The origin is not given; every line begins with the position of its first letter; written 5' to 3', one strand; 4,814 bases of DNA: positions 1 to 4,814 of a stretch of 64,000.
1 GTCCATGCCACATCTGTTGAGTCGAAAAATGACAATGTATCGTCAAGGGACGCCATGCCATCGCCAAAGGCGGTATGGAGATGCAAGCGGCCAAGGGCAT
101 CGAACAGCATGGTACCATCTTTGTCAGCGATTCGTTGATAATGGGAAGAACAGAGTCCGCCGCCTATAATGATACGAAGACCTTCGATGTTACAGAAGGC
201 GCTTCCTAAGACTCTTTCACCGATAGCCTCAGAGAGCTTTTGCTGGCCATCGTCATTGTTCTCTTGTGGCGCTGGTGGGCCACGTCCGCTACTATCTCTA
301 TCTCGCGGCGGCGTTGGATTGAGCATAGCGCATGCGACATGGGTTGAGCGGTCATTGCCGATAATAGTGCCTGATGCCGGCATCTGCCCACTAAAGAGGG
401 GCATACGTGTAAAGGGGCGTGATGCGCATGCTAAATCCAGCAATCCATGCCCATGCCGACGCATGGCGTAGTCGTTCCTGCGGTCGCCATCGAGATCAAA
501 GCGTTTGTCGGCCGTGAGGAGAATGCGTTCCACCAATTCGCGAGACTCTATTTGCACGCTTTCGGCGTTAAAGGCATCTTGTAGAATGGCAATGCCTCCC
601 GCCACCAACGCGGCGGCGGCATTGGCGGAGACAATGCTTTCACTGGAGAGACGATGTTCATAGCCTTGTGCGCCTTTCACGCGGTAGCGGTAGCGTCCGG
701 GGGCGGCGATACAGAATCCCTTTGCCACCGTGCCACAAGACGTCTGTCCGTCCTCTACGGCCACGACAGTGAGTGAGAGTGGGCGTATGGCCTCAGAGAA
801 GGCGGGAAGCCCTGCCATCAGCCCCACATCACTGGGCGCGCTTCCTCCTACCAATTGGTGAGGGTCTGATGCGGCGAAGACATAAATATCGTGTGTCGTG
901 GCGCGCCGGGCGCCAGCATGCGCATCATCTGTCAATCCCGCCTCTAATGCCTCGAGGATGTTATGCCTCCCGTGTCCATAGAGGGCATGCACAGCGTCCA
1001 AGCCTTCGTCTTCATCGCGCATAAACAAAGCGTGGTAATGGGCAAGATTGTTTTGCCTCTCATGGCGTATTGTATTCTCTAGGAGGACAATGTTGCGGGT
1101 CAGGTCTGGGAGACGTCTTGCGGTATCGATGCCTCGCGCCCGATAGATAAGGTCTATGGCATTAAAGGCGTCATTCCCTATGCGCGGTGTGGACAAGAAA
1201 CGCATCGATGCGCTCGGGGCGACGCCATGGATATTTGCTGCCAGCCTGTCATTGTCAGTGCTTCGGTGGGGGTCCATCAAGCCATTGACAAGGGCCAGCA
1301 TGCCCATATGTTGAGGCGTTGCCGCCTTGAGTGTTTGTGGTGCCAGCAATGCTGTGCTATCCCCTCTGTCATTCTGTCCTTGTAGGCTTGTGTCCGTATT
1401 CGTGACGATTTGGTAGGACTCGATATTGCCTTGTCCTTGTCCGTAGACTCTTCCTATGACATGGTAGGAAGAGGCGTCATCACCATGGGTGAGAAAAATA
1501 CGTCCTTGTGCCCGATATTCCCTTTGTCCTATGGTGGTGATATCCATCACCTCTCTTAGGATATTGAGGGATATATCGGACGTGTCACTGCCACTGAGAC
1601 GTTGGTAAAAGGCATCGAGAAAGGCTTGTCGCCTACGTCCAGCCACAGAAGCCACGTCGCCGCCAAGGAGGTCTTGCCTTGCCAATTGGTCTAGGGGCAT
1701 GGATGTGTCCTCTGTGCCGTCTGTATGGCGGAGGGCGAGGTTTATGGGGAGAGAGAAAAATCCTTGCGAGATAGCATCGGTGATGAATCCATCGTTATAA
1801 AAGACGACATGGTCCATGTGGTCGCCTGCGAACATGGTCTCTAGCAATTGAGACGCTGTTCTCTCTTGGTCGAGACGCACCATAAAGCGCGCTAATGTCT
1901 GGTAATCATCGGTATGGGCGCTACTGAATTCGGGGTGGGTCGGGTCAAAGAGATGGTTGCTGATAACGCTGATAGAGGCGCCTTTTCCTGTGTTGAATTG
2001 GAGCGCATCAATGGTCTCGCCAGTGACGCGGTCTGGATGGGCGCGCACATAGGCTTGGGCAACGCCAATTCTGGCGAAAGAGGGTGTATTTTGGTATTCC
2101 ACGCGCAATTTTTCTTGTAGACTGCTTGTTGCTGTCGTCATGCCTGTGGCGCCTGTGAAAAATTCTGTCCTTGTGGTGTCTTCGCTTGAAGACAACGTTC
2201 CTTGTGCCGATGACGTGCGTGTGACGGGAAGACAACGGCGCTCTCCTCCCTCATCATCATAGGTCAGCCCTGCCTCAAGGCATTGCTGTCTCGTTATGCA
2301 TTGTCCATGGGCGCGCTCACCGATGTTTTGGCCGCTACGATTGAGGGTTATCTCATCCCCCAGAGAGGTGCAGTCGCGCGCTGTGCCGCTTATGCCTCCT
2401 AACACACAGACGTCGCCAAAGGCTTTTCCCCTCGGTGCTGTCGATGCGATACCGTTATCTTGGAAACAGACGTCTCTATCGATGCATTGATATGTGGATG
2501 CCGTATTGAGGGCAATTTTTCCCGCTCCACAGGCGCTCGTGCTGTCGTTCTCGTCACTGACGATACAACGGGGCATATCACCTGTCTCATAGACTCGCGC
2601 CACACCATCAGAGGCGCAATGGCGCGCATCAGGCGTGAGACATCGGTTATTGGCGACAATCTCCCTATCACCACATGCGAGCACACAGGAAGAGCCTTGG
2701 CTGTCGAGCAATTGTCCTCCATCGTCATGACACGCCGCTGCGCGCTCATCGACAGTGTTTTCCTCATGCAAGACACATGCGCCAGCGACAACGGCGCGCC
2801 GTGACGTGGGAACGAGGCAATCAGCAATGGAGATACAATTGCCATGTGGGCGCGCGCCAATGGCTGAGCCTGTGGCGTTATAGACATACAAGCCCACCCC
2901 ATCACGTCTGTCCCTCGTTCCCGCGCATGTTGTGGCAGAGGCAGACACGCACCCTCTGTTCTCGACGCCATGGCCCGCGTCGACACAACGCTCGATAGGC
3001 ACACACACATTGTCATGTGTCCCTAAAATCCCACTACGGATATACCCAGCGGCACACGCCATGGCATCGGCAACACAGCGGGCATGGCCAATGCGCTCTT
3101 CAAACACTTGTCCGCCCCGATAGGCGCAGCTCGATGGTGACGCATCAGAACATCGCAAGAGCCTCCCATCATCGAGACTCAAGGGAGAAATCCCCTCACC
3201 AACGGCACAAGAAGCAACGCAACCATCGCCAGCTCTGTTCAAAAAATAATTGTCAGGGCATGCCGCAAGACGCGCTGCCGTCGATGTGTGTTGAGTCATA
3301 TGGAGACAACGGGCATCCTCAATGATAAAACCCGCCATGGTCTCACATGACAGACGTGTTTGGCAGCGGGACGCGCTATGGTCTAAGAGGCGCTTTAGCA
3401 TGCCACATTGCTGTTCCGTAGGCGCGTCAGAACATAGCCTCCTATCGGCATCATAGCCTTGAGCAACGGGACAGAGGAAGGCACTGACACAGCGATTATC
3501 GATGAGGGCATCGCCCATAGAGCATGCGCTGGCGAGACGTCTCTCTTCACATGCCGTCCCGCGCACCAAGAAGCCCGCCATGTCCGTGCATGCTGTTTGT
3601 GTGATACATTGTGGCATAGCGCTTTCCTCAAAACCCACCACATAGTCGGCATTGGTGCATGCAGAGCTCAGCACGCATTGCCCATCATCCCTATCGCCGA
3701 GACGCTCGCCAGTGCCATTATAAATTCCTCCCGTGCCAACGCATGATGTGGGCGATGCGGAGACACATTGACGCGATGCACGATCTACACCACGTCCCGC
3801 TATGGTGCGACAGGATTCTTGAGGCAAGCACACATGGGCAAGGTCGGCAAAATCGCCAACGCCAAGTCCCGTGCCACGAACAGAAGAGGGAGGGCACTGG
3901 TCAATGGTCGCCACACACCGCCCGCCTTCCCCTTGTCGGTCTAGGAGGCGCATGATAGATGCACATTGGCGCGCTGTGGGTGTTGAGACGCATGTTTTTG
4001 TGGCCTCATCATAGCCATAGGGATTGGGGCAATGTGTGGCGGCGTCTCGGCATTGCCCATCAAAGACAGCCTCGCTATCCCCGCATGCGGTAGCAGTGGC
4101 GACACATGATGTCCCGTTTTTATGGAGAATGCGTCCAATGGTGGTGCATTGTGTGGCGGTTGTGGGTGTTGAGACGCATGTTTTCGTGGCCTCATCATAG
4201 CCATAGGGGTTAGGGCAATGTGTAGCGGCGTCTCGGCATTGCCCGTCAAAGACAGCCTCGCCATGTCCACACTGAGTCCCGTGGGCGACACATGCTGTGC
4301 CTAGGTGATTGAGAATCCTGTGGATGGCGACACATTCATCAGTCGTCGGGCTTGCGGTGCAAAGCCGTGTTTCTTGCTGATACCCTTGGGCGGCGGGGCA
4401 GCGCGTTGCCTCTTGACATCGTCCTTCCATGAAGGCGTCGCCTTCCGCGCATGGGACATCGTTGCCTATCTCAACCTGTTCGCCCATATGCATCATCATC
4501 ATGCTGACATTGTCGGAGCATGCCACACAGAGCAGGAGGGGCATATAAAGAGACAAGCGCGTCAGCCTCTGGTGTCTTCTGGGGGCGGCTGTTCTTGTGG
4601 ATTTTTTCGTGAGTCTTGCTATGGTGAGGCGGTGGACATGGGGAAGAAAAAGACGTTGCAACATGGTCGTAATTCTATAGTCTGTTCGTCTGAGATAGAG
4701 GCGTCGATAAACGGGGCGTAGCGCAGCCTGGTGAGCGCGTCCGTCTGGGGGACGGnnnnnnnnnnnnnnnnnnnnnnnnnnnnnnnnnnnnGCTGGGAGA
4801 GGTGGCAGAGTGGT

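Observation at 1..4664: Protein of more than 1550 aa missing from the ORF track: about 18 four-cysteine modules fused to a subtilase-like domain with apparently substituted catalytic residues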

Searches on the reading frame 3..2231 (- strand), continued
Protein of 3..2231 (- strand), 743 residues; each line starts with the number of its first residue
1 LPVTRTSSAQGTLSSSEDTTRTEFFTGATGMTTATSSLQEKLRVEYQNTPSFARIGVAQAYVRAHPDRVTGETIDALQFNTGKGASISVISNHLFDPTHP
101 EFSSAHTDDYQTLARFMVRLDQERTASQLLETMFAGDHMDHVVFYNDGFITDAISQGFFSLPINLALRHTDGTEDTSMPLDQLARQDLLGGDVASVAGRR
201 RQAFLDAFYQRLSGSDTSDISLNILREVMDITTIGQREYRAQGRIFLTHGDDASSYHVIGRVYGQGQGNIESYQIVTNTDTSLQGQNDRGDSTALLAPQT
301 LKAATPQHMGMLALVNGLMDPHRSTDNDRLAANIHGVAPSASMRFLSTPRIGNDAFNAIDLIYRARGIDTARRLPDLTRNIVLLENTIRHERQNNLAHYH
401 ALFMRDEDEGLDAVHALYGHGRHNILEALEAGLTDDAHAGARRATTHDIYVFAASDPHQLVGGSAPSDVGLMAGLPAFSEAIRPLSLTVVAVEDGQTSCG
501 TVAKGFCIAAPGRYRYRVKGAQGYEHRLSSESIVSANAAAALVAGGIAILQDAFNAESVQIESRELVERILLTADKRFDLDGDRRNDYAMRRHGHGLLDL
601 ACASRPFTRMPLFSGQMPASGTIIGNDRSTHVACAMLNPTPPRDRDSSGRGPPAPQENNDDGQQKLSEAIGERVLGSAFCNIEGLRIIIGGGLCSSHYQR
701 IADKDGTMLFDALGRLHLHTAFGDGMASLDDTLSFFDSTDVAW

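Call 88: fold_search(model_id=the predicted structure, library=pdb)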
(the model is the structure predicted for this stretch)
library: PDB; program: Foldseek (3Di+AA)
matches with E <= 10: 745; with E <= 0.001: 0
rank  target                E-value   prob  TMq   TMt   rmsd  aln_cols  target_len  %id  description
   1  1f0i                  7.4e-02  0.60  0.09  0.11   5.2        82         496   20  THE FIRST CRYSTAL STRUCTURE OF A PHOSPHOLIPASE D (released 2001-05-16)
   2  8ctq                  1.1e-01  0.57  0.10  0.12   5.0        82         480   17  Crystal structure of engineered phospholipase D mutant superPLD 2-48 (released 2023-04-26)
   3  7db7_B                1.5e-01  0.47  0.10  0.07   7.0       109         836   12  Crystal structure of Mycobacterium tuberculosis phenylalanyl-tRNA synthetase in complex with compound GDI05-001 (released 2021-01-13)
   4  7k9m_B                1.6e-01  0.51  0.10  0.08   6.8       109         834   13  Crystal structure of the complex of M. tuberculosis PheRS with cognate precursor tRNA and 5'-O-(N-phenylalanyl)sulfamo (released 2021-05-12)
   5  5tdm_A                2.1e-01  0.06  0.14  0.18  16.8       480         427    9  TEV Cleaved Human ATP Citrate Lyase Bound to 4R-Hydroxycitrate and ADP (released 2017-08-09)
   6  5xap                  2.2e-01  0.84  0.07  0.06   3.6        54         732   13  Crystal structure of SecDF in I form (C2 space group) (released 2017-05-17)
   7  1v0w                  2.2e-01  0.35  0.09  0.11   5.2        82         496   20  Phospholipase D from Streptomyces sp. strain PMF soaked with the substrate dibutyrylphosphatidylcholine. (released 2004-06-03)
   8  8ctp                  2.7e-01  0.25  0.09  0.11   6.5        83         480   22  Crystal structure of engineered phospholipase D mutant superPLD 2-23 (released 2023-04-26)
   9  3afm_A                2.8e-01  0.21  0.14  0.27   9.4       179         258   12  Crystal structure of aldose reductase A1-R responsible for alginate metabolism (released 2010-08-11)
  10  7qg6_A                2.8e-01  0.13  0.07  0.28  20.6       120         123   13  Co-crystal structure of UPF3A-RRM-NOPS-L with UPF2-MIF4GIII (released 2022-07-20)
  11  2xox_B                3.0e-01  0.18  0.15  0.33   9.3       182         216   15  Crystal structure of pteridine reductase (PTR1) from Leishmania donovani (released 2011-01-12)
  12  6qfb_A                3.2e-01  0.06  0.15  0.10  17.4       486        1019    9  Structure of the human ATP citrate lyase holoenzyme in complex with citrate, coenzyme A and Mg.ADP (released 2019-04-10)
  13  7nwu_G                3.4e-01  0.11  0.07  0.28  20.9       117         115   14  Co-crystal structure of UPF3B-RRM-NOPS-L with UPF2-MIF4GIII (released 2022-07-20)
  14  1v0v                  3.6e-01  0.30  0.09  0.11   5.4        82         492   16  Phospholipase D from Streptomyces sp. strain PMF soaked with the substrate dibutyrylphosphatidylcholine. (released 2004-06-03)
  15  4da9_A                3.6e-01  0.13  0.13  0.27  10.6       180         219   13  Crystal structure of putative Short-chain dehydrogenase/reductase from Sinorhizobium meliloti 1021 (released 2012-01-25)
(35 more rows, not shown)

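Call 89: search_solved_structures(query=A1, max_evalue=1, show_alignments=3)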
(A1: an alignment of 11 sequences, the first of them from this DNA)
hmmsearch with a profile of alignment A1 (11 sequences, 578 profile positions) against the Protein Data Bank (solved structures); distinct sequences matched with E-value up to 1: 2.
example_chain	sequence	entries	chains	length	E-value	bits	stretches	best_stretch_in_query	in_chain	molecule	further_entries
6kac_Q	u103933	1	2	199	0.37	12.4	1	308-352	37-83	Oxygen-evolving enhancer protein 3, chloroplastic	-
7n9i_A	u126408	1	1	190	0.75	11.4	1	135-243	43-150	Frataxin homolog, mitochondrial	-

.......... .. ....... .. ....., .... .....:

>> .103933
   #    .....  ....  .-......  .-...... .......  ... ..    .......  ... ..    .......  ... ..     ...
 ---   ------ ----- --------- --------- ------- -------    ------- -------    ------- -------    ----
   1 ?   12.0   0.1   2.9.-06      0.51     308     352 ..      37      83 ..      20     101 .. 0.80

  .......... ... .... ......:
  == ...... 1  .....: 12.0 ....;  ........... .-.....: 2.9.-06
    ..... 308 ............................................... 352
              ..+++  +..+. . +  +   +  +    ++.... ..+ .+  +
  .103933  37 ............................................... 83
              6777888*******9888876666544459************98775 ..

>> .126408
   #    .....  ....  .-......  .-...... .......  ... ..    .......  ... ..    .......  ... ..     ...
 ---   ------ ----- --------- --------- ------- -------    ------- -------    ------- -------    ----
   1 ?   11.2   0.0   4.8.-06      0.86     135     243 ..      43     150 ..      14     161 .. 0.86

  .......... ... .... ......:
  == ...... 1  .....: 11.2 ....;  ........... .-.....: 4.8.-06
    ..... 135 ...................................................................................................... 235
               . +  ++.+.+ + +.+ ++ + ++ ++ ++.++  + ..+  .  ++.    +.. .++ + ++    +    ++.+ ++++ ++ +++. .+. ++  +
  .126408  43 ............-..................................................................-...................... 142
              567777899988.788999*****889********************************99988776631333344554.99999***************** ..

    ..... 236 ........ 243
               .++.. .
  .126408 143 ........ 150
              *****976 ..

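Call 96: find_related_loci(query=window:3-2231:-, collection=metagenome_contigs, flank=10000)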
Query window:3-2231:- (743 aa) in metagenome_contigs; peptide patterns used: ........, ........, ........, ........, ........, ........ (x = any residue, [..] = any of these).
98 stretches matched a pattern, but none encodes a relative of the query by tblastn (E <= 1e-3).

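Call 97: search_protein_families(library=pfam, alignment_id=A1, max_evalue=1)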
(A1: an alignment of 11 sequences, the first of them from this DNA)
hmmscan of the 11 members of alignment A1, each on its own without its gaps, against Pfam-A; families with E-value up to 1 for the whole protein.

A. member 1, seq(606 aa): 1 family
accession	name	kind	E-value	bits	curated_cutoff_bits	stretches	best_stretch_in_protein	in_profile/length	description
PF00082.27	Peptidase_S8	-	0.016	14.9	21.8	1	493-570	199-278/288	Subtilase family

B. families by the number of members that match (of 11 scanned): 3 families
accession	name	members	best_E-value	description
PF00082.27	Peptidase_S8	2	0.0005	Subtilase family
PF03822.20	NAF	1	0.033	NAF domain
PF22122.2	InlK_D2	1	0.043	Internalin K domain D2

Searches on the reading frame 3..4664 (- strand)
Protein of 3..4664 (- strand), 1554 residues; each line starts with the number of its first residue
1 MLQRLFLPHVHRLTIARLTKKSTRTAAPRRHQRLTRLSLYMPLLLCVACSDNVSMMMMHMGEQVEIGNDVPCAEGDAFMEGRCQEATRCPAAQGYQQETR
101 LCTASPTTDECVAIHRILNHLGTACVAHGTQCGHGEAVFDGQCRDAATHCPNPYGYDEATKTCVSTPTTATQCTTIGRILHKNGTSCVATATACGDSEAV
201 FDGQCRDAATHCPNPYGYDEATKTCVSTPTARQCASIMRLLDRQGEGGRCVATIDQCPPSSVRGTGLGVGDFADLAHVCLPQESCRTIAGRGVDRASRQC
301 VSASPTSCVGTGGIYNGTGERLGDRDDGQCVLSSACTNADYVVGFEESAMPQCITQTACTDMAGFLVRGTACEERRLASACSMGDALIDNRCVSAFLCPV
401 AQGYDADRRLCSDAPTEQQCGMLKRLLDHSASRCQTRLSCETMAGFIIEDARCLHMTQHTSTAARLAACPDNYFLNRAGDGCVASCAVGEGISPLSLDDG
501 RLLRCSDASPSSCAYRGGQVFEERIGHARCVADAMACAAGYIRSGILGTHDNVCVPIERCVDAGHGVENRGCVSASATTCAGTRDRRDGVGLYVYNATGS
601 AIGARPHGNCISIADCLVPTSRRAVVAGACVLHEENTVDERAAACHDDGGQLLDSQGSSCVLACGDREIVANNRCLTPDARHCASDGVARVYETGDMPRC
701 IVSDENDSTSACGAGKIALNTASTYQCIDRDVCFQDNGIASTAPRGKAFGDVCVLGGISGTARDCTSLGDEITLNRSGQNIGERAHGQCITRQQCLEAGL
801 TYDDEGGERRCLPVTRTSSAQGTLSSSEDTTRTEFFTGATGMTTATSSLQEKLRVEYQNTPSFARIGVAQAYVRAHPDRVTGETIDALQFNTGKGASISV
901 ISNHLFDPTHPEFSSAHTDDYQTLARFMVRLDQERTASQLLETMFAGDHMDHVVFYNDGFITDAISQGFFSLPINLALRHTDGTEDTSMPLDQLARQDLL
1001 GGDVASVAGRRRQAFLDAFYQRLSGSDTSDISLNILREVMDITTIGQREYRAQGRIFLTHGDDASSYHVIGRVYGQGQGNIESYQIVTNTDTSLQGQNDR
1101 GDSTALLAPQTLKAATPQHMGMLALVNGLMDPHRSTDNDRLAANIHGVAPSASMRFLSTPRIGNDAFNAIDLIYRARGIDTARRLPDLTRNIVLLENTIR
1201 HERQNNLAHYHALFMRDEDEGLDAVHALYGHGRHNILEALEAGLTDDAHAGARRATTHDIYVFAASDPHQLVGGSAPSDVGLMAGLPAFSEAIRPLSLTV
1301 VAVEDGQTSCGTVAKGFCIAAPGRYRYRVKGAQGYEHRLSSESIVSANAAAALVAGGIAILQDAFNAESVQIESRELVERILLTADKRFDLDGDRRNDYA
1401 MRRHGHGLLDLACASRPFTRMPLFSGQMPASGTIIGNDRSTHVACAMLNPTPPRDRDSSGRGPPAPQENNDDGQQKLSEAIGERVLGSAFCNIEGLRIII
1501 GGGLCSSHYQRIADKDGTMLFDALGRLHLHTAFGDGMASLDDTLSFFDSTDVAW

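Call 6: search_protein_families(library=pfam, proteins=[window:3-4664:-], max_evalue=1)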
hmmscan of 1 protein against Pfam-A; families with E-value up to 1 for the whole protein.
window:3-4664:- (1554 aa): 2 families
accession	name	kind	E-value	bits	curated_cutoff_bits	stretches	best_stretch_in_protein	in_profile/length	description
PF00082.27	Peptidase_S8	-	0.12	12.1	21.8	1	1313-1390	199-278/288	Subtilase family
PF07936.17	Defensin_4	-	0.98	9.8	20.6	0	210-219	17-26/34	Potassium-channel blocking toxin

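Call 7: search_protein_families(library=ncbifam, proteins=[window:3-4664:-], max_evalue=1)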
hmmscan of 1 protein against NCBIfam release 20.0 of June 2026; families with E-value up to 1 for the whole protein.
window:3-4664:- (1554 aa): 0 families

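Call 10: find_homologous_proteins(query=window:3-4664:-, max_evalue=0.001)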
Query window:3-4664:-: 6594 candidates shared short words with the query, none scored E <= 0.001.

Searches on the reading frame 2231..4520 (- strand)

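Call 67: search_protein_families(library=pfam, proteins=[window:2231-4520:-], max_evalue=10)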
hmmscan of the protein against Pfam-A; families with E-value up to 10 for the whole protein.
window:2231-4520:- (763 aa): 1 family
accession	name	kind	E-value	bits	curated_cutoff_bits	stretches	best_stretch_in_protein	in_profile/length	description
PF20738.2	Cin1_N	-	4.1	8.1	27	0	156-178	25-47/57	Cellophane-induced 1 (cin1) repeat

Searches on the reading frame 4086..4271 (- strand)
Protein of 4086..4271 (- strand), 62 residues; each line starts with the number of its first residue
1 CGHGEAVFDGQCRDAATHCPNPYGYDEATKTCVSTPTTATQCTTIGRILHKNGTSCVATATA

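Call 74: search_solved_structures(query=A5, max_evalue=10, show_alignments=3)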
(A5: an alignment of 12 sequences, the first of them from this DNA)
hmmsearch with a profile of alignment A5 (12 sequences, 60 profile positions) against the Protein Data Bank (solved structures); distinct sequences matched with E-value up to 10: 2.
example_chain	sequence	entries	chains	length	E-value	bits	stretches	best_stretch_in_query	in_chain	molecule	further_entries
8iof_A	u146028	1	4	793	0.74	13.2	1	6-42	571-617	Benzylsuccinate synthase alpha subunit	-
9w4x_A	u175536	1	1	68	0.85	13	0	19-37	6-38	EPC3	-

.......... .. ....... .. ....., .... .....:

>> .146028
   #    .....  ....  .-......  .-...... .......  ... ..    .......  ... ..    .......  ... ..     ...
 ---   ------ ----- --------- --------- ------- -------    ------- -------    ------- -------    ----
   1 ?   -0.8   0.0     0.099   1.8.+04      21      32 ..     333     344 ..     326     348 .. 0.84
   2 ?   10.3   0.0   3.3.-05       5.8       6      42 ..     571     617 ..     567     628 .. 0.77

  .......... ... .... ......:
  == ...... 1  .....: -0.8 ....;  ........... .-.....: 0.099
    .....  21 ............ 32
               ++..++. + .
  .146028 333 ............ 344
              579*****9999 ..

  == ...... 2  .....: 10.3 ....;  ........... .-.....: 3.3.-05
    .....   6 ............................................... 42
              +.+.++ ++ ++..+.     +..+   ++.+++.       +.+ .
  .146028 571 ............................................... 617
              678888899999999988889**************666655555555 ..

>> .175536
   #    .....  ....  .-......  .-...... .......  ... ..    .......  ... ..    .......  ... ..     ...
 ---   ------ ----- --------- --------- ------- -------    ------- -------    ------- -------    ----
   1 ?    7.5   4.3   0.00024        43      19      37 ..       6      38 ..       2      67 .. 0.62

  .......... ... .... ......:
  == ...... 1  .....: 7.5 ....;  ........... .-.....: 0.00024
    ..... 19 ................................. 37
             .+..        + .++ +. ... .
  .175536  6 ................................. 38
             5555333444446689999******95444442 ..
